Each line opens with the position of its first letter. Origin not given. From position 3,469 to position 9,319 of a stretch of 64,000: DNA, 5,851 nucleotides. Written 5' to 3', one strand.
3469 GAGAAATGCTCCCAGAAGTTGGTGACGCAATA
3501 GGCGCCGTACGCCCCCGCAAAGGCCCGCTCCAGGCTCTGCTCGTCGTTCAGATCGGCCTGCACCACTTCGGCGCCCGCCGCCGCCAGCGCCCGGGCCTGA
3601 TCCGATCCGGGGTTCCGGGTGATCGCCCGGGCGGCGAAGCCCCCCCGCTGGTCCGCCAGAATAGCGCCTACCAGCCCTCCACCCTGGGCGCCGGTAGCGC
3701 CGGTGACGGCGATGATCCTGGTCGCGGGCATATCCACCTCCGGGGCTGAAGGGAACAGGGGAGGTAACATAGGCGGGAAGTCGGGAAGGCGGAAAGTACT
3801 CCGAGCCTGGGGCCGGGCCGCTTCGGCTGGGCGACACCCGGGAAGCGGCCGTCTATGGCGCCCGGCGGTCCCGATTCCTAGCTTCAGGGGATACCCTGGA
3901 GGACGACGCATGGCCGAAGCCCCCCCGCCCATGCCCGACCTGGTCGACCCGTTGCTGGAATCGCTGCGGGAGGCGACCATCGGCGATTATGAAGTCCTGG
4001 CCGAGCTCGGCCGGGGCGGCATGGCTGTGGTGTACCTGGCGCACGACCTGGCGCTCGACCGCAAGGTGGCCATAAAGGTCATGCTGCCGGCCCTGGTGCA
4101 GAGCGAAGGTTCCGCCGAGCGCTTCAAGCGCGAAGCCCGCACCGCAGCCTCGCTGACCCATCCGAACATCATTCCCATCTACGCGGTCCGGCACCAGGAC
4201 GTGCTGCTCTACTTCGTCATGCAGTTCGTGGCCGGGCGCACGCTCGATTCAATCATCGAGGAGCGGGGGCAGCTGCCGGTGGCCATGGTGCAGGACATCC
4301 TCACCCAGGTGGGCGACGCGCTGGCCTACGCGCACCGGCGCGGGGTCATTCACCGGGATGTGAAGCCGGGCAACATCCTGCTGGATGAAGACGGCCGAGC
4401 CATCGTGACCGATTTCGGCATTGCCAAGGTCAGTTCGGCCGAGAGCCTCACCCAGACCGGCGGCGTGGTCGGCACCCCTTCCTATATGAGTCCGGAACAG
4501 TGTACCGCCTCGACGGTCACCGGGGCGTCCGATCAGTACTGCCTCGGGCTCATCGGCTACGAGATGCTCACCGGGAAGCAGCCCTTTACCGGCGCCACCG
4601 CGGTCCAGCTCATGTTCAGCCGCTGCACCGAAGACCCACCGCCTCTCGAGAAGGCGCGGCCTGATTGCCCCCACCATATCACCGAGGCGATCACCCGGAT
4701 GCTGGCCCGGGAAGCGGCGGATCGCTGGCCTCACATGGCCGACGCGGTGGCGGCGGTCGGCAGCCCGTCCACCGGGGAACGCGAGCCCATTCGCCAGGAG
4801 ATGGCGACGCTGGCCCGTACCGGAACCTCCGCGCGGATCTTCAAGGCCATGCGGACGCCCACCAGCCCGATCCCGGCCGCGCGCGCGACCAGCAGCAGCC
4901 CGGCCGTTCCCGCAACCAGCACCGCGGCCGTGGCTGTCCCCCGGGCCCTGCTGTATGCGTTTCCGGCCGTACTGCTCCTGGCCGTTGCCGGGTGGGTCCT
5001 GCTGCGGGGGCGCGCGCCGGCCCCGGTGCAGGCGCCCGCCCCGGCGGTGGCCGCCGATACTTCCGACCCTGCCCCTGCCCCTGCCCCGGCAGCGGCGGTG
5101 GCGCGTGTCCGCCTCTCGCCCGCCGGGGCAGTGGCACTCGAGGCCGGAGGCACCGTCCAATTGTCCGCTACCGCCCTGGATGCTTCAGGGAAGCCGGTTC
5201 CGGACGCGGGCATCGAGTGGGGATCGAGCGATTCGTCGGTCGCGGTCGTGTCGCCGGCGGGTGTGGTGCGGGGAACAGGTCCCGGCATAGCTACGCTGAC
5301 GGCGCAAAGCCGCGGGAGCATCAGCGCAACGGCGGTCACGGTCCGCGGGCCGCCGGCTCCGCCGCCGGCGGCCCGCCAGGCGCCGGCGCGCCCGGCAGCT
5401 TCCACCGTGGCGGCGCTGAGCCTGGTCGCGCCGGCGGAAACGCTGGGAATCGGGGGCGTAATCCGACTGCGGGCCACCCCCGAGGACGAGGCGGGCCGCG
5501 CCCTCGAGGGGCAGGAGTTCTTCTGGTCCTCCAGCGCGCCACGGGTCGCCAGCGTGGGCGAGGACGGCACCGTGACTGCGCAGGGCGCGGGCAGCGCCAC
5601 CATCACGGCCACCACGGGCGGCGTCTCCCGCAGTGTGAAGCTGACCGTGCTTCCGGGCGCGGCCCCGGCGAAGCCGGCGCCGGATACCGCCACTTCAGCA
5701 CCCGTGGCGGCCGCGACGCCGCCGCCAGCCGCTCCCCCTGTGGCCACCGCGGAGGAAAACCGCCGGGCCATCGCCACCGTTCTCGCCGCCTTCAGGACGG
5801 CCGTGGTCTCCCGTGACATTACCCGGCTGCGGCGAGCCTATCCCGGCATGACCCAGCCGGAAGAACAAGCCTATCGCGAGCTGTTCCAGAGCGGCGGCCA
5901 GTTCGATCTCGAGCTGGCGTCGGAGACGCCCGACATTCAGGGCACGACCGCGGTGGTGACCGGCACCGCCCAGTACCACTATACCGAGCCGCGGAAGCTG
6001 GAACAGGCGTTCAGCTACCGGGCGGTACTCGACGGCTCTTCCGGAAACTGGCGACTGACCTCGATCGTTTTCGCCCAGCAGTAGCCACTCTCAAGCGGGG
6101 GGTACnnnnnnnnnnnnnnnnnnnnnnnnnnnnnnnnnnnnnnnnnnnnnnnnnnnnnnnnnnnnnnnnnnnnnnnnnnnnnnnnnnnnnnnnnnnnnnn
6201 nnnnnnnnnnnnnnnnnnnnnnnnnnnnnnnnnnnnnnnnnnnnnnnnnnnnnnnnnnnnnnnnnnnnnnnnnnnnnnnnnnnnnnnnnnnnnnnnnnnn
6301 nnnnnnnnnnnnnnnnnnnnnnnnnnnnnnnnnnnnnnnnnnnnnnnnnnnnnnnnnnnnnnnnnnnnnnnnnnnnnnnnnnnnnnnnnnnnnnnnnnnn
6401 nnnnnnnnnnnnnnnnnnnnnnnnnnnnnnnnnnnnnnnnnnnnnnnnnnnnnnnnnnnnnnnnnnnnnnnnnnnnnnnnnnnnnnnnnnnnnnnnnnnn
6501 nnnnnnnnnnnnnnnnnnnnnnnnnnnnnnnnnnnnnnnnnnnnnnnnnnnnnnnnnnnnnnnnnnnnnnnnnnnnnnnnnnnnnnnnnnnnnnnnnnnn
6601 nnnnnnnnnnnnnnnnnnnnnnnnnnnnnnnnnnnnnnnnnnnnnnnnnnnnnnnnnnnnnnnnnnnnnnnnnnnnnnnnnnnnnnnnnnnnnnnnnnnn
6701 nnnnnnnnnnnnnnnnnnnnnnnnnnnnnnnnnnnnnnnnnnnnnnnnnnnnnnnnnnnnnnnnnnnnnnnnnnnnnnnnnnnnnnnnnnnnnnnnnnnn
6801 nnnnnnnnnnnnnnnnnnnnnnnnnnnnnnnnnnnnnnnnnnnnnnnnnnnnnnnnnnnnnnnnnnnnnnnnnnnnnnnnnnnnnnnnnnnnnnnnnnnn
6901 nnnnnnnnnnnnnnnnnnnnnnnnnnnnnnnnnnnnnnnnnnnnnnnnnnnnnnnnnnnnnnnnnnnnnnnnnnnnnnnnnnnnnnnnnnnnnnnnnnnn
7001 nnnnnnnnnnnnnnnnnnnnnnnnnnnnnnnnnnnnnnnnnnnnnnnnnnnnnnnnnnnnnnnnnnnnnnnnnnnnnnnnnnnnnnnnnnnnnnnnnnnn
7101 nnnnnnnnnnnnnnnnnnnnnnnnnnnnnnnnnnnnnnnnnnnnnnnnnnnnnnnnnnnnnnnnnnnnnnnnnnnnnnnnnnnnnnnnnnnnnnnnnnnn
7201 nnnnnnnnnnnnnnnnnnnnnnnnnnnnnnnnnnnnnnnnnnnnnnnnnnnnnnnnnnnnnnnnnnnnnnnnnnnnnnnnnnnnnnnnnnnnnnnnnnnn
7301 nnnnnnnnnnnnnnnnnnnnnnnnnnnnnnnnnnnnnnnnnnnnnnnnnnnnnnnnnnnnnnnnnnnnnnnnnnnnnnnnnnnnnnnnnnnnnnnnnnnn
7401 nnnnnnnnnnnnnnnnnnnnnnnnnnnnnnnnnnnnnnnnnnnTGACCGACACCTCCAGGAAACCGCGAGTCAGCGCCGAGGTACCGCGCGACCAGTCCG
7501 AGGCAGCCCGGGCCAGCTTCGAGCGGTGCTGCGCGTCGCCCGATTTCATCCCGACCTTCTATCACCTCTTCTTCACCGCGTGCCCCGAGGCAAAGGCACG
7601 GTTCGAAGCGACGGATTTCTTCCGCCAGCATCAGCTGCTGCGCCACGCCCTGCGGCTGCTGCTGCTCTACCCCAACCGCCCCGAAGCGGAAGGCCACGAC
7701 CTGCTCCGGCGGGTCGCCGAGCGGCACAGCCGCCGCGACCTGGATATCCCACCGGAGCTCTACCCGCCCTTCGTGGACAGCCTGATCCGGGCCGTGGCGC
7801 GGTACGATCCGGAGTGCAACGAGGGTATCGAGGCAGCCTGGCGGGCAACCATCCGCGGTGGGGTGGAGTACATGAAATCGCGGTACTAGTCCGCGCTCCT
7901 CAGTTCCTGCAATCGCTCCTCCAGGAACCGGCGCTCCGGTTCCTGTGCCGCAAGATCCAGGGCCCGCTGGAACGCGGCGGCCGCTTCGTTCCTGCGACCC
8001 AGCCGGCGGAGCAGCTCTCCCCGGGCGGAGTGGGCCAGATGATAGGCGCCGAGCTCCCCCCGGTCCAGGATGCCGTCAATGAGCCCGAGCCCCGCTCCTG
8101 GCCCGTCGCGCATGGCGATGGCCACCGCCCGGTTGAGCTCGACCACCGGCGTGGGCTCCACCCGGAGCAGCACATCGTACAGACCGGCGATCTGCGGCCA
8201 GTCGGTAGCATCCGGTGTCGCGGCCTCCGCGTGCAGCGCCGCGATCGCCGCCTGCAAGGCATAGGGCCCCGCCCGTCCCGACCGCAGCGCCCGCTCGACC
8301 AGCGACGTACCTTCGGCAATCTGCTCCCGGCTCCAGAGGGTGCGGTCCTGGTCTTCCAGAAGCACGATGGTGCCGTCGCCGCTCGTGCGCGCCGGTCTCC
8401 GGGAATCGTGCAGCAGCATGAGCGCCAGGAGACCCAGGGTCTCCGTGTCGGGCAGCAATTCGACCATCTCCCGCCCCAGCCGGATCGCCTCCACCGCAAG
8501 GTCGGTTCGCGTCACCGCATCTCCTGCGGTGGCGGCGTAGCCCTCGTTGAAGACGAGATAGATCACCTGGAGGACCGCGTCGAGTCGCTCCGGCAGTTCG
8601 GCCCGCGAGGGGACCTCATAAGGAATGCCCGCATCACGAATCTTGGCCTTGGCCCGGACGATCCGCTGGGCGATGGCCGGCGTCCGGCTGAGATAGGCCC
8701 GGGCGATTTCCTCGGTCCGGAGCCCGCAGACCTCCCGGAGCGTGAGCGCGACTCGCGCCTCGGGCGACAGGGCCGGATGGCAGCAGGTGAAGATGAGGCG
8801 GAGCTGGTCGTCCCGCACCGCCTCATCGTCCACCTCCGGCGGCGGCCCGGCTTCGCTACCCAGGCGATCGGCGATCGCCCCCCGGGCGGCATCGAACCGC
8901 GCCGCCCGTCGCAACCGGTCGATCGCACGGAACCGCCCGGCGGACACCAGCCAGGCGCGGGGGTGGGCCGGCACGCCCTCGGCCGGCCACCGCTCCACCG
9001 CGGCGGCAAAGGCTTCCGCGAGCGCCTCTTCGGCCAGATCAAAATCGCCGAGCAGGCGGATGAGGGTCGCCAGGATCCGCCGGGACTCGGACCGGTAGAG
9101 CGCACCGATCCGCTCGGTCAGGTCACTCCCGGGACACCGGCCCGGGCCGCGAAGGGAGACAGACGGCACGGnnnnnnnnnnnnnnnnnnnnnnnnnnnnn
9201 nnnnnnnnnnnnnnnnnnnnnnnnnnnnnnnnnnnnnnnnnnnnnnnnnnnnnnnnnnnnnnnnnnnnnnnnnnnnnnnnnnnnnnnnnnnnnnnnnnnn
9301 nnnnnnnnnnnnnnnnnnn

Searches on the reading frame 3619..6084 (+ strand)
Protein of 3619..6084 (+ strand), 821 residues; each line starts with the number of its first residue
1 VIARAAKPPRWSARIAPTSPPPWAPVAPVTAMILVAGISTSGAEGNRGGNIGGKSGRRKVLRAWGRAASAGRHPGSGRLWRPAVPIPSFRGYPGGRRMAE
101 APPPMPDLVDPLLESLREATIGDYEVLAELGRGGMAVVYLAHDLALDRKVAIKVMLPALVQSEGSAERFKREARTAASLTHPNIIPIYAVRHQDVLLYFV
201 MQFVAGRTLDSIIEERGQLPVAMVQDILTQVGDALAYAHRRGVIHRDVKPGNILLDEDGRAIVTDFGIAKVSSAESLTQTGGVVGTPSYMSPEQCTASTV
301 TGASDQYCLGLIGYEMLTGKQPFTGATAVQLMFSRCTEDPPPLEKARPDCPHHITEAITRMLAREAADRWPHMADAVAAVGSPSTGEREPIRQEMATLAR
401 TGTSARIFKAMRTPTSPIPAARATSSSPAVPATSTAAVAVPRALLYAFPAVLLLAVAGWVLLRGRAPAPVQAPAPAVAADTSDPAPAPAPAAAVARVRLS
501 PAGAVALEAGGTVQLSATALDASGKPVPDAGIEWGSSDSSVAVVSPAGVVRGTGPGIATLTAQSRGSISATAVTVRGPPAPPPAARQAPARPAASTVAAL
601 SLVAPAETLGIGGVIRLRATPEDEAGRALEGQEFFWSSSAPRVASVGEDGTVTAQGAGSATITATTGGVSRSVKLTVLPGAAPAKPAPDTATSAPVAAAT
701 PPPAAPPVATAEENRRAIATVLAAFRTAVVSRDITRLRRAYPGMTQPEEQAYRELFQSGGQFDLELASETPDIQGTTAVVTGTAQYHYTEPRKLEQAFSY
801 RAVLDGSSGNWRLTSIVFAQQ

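Call 44: search_protein_families(library=pfam, proteins=[window:3619-6084:+])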
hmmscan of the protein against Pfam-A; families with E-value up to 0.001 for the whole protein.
window:3619-6084:+ (821 aa): 7 families
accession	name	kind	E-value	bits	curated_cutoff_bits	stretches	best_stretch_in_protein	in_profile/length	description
PF00069.31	Pkinase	-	1.9e-47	162.3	31.7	1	124-370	1-252/263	Protein kinase domain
PF07714.23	PK_Tyr_Ser-Thr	-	5.9e-34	118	23.1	1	127-369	4-248/258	Protein tyrosine and serine/threonine kinase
PF02368.24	Big_2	-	1.3e-15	57.5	22.8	2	632-677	34-79/79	Bacterial Ig-like domain (group 2)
PF02369.22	Big_1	-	2.3e-08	34.5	34.9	1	512-573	18-79/93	Bacterial Ig-like domain (group 1)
PF03109.22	ABC1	-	1e-06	28.5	22.9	1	165-270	116-215/244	ABC1 atypical kinase-like domain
PF01636.29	APH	-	2e-06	28.2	23.2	0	239-271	166-199/239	Phosphotransferase enzyme family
PF06293.20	Kdo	-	0.00017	21.5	21.3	1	209-266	105-166/207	Lipopolysaccharide kinase (Kdo/WaaP) family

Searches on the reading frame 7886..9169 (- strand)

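Call 44: search_protein_families(library=pfam, proteins=[window:7886-9169:-])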
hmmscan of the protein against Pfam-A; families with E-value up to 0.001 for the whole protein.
window:7886-9169:- (427 aa): 7 families
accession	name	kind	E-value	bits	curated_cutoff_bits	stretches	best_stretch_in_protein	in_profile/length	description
PF20239.3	DUF6596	-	3.3e-37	127.3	27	1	195-294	1-101/102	Family of unknown function (DUF6596)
PF04542.20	Sigma70_r2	-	9.5e-08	32.2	24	1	24-91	1-70/71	Sigma-70 region 2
PF08281.18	Sigma70_r4_2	-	3.7e-07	30.1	25.7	1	126-177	3-54/54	Sigma-70, region 4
PF07719.23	TPR_2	-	1.2e-05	25.5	27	1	378-407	2-31/34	Tetratricopeptide repeat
PF00515.34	TPR_1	-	0.00039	20.6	27.8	0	379-406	3-30/34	Tetratricopeptide repeat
PF13181.12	TPR_8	-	0.00059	20.2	25.7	0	382-409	6-33/34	Tetratricopeptide repeat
PF13424.12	TPR_12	-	0.00088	19.9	30.1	0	380-410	6-36/77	Tetratricopeptide repeat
